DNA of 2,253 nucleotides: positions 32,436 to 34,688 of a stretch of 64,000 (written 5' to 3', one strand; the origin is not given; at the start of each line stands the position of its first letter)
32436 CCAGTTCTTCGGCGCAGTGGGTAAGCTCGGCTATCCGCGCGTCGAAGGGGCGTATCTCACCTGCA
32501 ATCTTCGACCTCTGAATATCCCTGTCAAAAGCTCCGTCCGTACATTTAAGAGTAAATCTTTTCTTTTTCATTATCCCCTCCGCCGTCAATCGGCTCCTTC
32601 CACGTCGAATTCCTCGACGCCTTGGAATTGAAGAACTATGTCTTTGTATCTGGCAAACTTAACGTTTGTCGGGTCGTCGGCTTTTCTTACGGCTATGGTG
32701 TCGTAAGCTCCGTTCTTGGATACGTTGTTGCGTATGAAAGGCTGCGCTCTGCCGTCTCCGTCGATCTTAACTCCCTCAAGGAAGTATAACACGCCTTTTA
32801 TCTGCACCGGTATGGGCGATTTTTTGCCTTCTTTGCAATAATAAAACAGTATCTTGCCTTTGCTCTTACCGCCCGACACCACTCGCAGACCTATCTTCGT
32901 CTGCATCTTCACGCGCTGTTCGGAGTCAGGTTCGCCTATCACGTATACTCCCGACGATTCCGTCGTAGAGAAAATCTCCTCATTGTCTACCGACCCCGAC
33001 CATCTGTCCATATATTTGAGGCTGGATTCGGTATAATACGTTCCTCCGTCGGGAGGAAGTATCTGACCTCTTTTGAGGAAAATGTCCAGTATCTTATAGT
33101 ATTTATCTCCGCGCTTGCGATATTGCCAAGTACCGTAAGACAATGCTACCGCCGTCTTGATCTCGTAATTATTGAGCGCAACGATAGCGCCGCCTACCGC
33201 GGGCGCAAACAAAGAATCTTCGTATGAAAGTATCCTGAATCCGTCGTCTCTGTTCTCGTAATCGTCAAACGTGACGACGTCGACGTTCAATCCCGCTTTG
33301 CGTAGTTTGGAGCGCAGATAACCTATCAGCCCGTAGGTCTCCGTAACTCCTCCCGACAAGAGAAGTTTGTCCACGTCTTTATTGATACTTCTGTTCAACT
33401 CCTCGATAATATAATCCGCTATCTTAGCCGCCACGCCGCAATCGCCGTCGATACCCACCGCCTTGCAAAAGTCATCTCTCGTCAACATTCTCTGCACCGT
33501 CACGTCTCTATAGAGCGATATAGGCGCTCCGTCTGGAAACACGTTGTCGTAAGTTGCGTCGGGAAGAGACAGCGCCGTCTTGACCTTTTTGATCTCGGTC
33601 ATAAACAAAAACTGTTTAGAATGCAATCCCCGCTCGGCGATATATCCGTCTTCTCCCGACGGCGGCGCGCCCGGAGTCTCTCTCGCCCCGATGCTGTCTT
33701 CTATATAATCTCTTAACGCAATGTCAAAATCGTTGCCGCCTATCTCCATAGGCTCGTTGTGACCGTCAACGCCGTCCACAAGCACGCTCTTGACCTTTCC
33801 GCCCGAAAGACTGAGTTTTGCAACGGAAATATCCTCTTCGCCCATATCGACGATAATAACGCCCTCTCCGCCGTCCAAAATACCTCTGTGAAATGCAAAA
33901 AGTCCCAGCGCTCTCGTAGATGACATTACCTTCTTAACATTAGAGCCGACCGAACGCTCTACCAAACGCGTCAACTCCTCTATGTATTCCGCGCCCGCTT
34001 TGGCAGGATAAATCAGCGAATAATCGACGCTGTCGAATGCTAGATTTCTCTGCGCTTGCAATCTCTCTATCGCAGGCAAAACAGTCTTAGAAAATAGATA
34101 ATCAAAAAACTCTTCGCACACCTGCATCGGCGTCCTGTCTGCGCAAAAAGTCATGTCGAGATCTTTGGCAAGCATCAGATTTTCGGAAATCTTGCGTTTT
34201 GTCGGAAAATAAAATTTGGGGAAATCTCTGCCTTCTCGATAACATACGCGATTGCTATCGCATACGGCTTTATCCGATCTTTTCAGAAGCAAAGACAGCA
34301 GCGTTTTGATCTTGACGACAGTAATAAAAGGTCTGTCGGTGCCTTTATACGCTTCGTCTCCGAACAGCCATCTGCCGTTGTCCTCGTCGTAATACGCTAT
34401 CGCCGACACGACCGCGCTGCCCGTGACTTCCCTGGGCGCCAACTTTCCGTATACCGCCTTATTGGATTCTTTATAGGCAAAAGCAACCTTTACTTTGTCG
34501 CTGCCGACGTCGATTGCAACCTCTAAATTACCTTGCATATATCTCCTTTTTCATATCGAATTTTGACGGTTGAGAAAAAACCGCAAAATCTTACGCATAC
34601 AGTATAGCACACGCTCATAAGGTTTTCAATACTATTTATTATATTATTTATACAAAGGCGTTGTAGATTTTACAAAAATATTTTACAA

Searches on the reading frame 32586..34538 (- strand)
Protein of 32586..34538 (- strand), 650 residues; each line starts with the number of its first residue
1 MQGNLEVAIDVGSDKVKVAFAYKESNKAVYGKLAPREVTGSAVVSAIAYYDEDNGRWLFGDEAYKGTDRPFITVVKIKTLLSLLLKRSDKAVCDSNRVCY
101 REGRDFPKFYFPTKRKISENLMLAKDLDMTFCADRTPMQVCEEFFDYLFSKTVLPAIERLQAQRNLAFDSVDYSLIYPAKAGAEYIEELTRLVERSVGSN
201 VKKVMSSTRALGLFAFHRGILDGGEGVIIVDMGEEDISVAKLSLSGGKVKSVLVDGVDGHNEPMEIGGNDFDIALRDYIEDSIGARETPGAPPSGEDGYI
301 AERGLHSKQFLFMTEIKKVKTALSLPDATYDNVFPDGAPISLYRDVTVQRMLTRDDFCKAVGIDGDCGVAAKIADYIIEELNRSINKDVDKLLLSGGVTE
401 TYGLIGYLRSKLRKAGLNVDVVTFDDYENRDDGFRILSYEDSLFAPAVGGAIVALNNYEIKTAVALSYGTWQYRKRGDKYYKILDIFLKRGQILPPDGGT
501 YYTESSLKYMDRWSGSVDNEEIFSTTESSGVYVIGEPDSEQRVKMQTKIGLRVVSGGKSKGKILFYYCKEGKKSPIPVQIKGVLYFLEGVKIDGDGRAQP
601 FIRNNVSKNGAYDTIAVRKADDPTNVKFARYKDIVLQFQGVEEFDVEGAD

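Call 5: search_protein_families(library=padloc, proteins=[window:32586-34538:-], max_evalue=0.01)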
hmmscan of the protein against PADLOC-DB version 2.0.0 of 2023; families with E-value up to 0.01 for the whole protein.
window:32586-34538:- (650 aa): 0 families

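Call 6: search_protein_families(library=ncbifam, proteins=[window:32586-34538:-], max_evalue=0.01)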
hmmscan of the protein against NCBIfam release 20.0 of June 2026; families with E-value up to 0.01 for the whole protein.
window:32586-34538:- (650 aa): 0 families

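Call 19: search_protein_families(library=pfam, proteins=[window:32586-34538:-], max_evalue=10)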
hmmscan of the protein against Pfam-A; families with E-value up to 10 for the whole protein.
window:32586-34538:- (650 aa): 1 family
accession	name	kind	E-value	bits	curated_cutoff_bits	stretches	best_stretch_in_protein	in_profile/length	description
PF00012.26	HSP70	-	0.008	14.9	20.6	1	200-285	162-240/599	Hsp70 protein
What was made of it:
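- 32586..34538 (-): Gene for a 650-aa protein, possibly an Hsp70/actin-like ATPase on weak evidence. It is the first conserved gene of the type-1 operon. Pfam HSP70 at E=0.008, below the cut-off (call 19).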

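Call 89: search_solved_structures(query=window:32586-34538:-, max_evalue=1)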
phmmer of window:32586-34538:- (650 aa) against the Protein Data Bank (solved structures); distinct sequences matched with E-value up to 1: 0.
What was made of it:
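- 32586..34538 (-): No PDB sequence match (call 89).
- The Hsp70 assignment itself falls below the Pfam threshold, and there is no PDB sequence match (call 89).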
